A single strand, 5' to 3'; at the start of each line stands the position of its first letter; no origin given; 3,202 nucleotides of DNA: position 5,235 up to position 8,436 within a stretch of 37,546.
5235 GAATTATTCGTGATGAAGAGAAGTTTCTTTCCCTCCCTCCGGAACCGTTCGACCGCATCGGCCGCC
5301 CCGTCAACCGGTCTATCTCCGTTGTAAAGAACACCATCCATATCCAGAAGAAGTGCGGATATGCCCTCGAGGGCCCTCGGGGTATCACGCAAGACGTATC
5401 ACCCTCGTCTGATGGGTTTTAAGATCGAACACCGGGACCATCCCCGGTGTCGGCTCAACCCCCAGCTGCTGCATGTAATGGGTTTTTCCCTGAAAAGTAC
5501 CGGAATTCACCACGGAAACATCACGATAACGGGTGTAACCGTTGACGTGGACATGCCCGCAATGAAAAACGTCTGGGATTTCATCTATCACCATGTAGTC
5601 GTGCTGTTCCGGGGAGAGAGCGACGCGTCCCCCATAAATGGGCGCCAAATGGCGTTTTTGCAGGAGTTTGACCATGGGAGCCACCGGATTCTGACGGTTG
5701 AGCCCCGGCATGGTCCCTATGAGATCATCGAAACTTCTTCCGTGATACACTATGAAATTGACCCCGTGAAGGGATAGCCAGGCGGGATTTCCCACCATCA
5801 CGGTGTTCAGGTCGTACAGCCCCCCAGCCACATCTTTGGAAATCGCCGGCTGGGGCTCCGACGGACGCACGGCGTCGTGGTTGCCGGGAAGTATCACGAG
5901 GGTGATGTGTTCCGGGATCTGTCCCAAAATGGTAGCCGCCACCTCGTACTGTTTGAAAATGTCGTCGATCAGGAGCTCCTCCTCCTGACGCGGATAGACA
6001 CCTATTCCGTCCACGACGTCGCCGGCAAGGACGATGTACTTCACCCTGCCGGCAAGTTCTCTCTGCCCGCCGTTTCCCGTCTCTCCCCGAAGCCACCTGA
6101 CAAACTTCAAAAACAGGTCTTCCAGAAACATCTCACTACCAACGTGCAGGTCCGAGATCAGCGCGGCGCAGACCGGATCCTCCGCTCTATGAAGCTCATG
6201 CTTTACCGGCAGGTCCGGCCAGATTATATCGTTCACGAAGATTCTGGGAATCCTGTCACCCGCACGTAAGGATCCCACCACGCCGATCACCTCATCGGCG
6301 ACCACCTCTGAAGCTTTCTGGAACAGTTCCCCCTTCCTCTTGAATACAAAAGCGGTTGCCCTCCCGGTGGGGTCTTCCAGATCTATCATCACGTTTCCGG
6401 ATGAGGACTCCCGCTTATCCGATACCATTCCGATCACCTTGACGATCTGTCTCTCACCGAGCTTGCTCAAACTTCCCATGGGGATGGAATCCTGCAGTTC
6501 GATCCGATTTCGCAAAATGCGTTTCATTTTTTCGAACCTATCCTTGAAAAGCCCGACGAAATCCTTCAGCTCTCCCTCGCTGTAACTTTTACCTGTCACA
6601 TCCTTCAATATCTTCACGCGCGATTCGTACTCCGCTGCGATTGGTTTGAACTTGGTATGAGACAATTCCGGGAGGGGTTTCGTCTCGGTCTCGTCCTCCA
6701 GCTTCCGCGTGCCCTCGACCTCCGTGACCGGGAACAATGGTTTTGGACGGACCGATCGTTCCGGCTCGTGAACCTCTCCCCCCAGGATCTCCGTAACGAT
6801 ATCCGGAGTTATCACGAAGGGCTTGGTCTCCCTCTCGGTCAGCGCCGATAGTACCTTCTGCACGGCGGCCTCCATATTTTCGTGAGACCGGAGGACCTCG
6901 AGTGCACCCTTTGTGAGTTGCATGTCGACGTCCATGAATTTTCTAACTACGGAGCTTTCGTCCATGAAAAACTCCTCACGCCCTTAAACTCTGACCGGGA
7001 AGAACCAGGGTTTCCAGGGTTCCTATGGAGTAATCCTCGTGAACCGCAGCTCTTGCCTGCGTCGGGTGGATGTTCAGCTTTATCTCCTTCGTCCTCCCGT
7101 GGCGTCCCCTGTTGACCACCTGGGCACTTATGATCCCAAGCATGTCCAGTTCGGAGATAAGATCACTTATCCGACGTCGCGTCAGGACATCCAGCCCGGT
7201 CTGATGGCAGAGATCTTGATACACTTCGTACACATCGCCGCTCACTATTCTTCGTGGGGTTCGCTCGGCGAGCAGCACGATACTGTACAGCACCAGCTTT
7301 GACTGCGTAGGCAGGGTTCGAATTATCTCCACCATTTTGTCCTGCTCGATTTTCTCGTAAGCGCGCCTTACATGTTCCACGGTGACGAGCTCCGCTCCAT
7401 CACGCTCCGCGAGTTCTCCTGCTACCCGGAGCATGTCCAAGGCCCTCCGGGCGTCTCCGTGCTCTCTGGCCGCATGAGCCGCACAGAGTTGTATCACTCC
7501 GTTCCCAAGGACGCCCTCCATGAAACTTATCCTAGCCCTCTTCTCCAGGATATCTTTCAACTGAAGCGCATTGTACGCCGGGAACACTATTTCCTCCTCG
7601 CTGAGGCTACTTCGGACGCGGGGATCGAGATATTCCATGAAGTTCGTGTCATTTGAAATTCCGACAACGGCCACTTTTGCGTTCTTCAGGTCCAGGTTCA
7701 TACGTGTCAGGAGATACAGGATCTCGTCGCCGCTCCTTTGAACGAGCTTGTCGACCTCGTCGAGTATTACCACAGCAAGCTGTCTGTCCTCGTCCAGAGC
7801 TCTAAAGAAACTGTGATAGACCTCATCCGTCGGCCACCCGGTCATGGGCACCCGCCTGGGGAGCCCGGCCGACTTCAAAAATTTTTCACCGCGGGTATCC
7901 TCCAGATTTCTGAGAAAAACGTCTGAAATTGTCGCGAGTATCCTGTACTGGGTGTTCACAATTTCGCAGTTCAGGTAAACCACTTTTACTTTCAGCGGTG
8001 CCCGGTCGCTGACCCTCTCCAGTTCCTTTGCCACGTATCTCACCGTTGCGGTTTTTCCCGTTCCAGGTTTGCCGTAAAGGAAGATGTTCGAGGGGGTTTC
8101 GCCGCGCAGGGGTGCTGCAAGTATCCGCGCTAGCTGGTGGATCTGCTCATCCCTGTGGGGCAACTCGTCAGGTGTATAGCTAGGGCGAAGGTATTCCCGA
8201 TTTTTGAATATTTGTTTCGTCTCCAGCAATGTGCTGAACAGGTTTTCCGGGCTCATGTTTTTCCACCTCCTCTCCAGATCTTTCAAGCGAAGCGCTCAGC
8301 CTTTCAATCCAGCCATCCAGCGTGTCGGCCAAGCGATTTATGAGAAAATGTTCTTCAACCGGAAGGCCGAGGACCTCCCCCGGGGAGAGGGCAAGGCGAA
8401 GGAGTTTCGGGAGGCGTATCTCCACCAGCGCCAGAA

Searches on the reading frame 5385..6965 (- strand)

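Call 8: search_protein_families(library=pfam, proteins=[window:5385-6965:-], max_evalue=0.001)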
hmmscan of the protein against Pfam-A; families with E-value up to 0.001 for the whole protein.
window:5385-6965:- (526 aa): 4 families
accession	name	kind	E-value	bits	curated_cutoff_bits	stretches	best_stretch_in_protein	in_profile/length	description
PF04042.21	DNA_pol_E_B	-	2.9e-14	53.5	29.1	1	269-471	3-203/210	DNA polymerase alpha/epsilon subunit B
PF00149.33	Metallophos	-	3.4e-09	37.9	21.5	1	268-474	4-190/191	Calcineurin-like phosphoesterase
PF01336.31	tRNA_anti-codon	-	6.2e-09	36.1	27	1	175-247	1-72/75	OB-fold nucleic acid binding domain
PF12850.12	Metallophos_2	-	3e-06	27.8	27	1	307-497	26-141/154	Calcineurin-like phosphoesterase superfamily domain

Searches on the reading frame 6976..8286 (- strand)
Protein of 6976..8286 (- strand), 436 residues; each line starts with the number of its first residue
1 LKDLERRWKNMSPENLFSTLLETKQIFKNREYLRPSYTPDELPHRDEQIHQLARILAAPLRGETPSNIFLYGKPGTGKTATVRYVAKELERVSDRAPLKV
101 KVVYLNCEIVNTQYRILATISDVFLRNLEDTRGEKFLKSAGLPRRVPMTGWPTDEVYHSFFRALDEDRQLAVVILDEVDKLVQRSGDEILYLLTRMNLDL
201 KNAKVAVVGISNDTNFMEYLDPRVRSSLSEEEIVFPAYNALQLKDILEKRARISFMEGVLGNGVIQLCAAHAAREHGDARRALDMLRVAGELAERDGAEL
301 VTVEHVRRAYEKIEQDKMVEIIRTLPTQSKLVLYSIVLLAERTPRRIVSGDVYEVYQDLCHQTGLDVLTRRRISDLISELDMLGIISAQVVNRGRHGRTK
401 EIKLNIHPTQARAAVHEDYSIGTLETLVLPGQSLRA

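Call 8: search_protein_families(library=pfam, proteins=[window:6976-8286:-], max_evalue=0.001)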
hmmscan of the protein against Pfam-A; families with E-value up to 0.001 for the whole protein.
window:6976-8286:- (436 aa): 14 families
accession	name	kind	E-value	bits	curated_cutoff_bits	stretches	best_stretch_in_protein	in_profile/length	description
PF09079.17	Cdc6_C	-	5e-34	116.6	25.1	1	320-411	1-93/96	CDC6, C terminal winged helix domain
PF22703.2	Cdc6_lid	-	1.1e-26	93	27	1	244-311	1-68/68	Cdc6 AAA+ ATPase-type lid domain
PF13191.12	AAA_16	-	2.2e-14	54.7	32.6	1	41-198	1-161/167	AAA ATPase domain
PF00004.35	AAA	-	5.1e-12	46.8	21.2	1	68-235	1-129/131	ATPase family associated with various cellular activities (AAA)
PF13401.12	AAA_22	-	2.4e-10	41.2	27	1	64-209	4-122/130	AAA domain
PF13481.12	AAA_25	-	3.8e-09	36.9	27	1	68-183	36-157/195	AAA domain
PF01637.24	ATPase_2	-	1.4e-07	32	33.2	1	46-219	5-163/225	ATPase domain predominantly from Archaea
PF22606.2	Cdc6-ORC-like_ATPase_lid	-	1.4e-06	28.6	27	1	238-294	1-57/60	Cdc6/ORC-like, ATPase lid domain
PF24883.2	NPHP3_N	-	1.9e-05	25.4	24.8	1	65-199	22-152/164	Nephrocystin 3, N-terminal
PF05673.19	DUF815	-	8.9e-05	22.2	23.8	1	40-100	28-82/249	Protein of unknown function (DUF815)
PF07693.20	KAP_NTPase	-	0.00021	21.1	20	0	45-130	1-81/293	KAP family P-loop domain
PF05621.17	TniB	-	0.00025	21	22.4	0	46-118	17-88/189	Bacterial TniB protein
PF05496.18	RuvB_N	-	0.00028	21.1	27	0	54-90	22-58/159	Holliday junction DNA helicase RuvB P-loop domain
PF00270.35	DEAD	-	0.00045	20.4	26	0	66-210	15-156/167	DEAD/DEAH box helicase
